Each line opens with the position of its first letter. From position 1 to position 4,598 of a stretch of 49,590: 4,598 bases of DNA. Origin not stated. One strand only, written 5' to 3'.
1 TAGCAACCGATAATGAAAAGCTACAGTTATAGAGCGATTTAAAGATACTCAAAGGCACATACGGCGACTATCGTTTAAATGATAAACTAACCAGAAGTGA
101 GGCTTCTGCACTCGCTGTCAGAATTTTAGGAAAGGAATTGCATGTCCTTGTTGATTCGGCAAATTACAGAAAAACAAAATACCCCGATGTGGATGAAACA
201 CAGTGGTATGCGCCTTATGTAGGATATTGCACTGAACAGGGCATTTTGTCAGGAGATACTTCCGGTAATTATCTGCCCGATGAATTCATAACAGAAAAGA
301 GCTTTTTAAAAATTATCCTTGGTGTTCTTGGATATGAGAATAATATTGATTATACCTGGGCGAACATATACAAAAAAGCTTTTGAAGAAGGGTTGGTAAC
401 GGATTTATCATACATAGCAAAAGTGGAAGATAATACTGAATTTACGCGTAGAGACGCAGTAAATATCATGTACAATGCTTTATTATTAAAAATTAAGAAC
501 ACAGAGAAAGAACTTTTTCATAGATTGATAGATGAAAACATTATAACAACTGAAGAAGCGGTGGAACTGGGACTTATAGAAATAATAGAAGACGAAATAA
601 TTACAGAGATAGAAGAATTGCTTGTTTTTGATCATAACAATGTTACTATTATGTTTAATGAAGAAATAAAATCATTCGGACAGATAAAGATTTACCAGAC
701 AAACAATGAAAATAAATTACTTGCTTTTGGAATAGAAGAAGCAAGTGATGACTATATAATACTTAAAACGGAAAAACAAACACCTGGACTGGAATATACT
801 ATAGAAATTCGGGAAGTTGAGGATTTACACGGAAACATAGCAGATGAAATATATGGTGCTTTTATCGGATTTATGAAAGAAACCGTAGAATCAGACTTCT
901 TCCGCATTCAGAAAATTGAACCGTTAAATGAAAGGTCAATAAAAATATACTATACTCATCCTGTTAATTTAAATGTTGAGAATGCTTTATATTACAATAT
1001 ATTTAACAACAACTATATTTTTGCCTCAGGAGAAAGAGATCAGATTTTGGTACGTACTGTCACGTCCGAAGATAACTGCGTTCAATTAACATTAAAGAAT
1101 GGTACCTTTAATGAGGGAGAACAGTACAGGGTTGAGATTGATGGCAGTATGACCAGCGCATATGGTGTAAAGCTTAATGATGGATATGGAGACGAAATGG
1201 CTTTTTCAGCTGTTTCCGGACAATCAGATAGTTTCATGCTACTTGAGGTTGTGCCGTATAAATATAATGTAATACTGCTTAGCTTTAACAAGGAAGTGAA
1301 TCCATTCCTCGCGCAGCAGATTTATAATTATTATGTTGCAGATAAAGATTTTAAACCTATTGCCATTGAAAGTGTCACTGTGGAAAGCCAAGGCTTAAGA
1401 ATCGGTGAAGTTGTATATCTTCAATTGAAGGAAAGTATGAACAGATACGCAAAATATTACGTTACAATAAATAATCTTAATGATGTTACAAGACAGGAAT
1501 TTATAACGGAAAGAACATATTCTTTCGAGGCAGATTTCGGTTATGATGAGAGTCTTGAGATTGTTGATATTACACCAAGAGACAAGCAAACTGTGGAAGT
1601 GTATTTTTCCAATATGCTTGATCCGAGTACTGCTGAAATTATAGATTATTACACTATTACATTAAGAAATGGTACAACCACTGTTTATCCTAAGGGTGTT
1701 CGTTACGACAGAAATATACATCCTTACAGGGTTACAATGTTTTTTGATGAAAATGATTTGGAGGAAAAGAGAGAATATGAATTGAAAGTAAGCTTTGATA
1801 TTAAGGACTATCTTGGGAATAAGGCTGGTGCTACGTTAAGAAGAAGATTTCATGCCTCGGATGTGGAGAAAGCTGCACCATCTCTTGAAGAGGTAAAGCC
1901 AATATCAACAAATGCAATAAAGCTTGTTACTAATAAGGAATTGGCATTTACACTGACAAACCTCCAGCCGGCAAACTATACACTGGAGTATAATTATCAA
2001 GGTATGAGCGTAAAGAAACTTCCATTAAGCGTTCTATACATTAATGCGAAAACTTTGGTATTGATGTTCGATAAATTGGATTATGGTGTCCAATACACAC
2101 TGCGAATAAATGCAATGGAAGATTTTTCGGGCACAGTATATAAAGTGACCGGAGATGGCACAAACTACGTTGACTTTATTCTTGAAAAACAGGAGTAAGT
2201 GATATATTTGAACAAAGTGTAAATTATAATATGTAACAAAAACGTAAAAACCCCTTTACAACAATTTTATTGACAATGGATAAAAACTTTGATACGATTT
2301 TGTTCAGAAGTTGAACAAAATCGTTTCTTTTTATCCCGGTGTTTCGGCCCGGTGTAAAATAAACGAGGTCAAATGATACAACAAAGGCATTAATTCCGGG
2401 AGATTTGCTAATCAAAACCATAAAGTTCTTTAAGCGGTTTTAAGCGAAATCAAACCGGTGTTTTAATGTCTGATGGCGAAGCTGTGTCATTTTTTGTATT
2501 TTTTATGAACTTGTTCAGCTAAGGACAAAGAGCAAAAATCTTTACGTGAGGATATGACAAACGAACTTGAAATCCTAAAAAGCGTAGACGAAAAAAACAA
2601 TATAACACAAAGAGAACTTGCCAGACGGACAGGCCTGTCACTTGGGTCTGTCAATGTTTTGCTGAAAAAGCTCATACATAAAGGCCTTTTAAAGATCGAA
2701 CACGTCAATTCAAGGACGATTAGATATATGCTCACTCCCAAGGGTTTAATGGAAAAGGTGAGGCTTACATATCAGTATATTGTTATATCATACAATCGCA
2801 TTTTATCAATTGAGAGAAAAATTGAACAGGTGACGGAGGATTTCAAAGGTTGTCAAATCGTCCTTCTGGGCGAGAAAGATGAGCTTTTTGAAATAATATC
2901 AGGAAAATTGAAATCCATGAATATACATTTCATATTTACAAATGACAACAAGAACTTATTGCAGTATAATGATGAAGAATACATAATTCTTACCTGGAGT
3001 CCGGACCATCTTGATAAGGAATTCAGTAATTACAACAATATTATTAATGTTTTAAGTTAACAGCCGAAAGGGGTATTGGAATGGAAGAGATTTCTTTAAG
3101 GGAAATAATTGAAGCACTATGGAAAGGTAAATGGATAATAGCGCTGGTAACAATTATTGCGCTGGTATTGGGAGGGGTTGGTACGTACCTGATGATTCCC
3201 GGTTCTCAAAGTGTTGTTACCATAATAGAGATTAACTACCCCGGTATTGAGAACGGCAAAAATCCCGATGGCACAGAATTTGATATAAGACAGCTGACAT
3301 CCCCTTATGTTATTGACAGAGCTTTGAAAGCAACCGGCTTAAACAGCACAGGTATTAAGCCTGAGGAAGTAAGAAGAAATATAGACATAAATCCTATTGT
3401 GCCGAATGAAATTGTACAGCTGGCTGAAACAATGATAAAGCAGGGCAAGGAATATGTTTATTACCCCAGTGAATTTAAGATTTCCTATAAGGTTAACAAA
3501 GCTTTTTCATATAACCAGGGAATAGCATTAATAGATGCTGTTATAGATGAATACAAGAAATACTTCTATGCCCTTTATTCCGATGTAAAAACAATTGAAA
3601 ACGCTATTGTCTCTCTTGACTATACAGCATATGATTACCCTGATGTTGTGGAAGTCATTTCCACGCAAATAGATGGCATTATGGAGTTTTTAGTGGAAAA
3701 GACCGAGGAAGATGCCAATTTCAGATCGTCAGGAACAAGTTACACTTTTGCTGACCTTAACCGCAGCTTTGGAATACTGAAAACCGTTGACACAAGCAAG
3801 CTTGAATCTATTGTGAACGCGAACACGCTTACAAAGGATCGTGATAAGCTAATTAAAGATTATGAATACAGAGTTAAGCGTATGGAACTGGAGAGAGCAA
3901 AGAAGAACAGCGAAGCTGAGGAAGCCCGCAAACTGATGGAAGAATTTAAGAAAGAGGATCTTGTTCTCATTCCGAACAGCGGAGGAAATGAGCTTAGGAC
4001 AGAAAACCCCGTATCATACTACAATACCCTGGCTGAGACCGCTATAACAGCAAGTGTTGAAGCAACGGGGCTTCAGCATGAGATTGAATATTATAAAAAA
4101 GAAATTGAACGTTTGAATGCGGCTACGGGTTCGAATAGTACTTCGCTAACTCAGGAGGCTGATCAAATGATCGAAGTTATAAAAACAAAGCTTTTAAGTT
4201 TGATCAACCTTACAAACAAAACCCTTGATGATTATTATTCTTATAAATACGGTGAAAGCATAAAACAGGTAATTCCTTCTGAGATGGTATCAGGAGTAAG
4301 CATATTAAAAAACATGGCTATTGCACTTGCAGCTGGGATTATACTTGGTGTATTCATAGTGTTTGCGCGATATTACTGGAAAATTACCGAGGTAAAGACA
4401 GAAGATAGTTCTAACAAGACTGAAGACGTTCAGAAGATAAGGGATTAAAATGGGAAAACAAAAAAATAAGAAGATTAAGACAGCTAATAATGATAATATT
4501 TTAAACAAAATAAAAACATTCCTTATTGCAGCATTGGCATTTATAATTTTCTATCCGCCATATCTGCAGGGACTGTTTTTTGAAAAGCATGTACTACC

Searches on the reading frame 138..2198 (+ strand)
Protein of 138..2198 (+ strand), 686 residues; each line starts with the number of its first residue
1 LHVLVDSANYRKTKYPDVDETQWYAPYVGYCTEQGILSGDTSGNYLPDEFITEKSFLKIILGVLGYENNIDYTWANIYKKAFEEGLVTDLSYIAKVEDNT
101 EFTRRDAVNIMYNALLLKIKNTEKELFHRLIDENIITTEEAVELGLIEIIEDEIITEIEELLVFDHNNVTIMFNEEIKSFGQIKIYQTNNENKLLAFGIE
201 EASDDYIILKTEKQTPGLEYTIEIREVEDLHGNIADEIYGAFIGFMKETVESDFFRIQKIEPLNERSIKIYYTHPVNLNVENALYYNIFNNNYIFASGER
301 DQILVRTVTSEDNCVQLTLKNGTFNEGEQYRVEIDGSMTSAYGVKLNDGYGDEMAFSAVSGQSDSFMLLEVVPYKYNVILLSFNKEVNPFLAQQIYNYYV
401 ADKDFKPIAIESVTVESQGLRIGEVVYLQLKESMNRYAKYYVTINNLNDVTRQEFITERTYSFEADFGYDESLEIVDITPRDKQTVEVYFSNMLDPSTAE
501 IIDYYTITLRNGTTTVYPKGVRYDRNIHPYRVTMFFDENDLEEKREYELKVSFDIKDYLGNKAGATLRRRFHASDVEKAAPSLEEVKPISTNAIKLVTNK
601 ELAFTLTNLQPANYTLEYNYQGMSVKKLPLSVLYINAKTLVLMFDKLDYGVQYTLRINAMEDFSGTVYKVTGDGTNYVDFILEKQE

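Call 32: search_protein_families(library=pfam, proteins=[window:138-2198:+], max_evalue=0.0001)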
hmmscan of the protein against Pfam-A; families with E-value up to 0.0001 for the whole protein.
window:138-2198:+ (686 aa): 2 families
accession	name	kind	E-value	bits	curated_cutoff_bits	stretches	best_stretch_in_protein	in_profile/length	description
PF13205.12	Big_5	-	5.1e-12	46.9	23.6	0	483-565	22-97/105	Bacterial Ig-like domain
PF00395.25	SLH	-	1.7e-08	34.7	20.8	1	14-52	1-39/44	S-layer homology domain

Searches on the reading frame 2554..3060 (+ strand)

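Call 32: search_protein_families(library=pfam, proteins=[window:2554-3060:+], max_evalue=0.0001)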
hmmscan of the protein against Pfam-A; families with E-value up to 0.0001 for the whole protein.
window:2554-3060:+ (168 aa): 6 families
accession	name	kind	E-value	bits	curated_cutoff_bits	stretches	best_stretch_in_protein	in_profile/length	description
PF13412.12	HTH_24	-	6.2e-11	42.1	21.9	1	3-47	4-48/48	Winged helix-turn-helix DNA-binding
PF12802.13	MarR_2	-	2.8e-07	31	27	1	11-49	14-53/61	MarR family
PF01047.28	MarR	-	4.4e-07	30.1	24.6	1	3-47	4-48/59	MarR family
PF05732.17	RepL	-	1.1e-05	25.4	20.3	1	8-85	65-140/164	Firmicute plasmid replication protein (RepL)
PF09339.16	HTH_IclR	-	6.8e-05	23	22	0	5-46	6-48/52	IclR helix-turn-helix domain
PF13463.12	HTH_27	-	7.8e-05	23.3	22.2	0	3-64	4-68/68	Winged helix DNA-binding domain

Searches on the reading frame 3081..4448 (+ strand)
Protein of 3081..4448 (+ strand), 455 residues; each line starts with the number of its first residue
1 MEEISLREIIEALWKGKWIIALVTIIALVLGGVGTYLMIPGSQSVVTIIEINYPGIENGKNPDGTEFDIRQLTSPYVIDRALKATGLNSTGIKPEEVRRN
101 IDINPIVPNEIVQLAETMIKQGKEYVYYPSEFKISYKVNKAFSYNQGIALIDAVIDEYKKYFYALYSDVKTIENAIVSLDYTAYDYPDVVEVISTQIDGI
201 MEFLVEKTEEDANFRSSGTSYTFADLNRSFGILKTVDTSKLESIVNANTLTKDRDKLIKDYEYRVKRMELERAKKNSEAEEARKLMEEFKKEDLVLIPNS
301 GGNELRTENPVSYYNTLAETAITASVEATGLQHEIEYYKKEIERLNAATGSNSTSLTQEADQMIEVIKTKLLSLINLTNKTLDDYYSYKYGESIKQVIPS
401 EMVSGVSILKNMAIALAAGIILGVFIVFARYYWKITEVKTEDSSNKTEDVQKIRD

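Call 32: search_protein_families(library=pfam, proteins=[window:3081-4448:+], max_evalue=0.0001)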
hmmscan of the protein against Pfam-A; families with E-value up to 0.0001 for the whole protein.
window:3081-4448:+ (455 aa): 1 family
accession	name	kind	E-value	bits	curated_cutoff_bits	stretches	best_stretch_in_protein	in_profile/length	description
PF02706.20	Wzz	-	2.3e-08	34.6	25.5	1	2-41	1-40/91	Chain length determinant protein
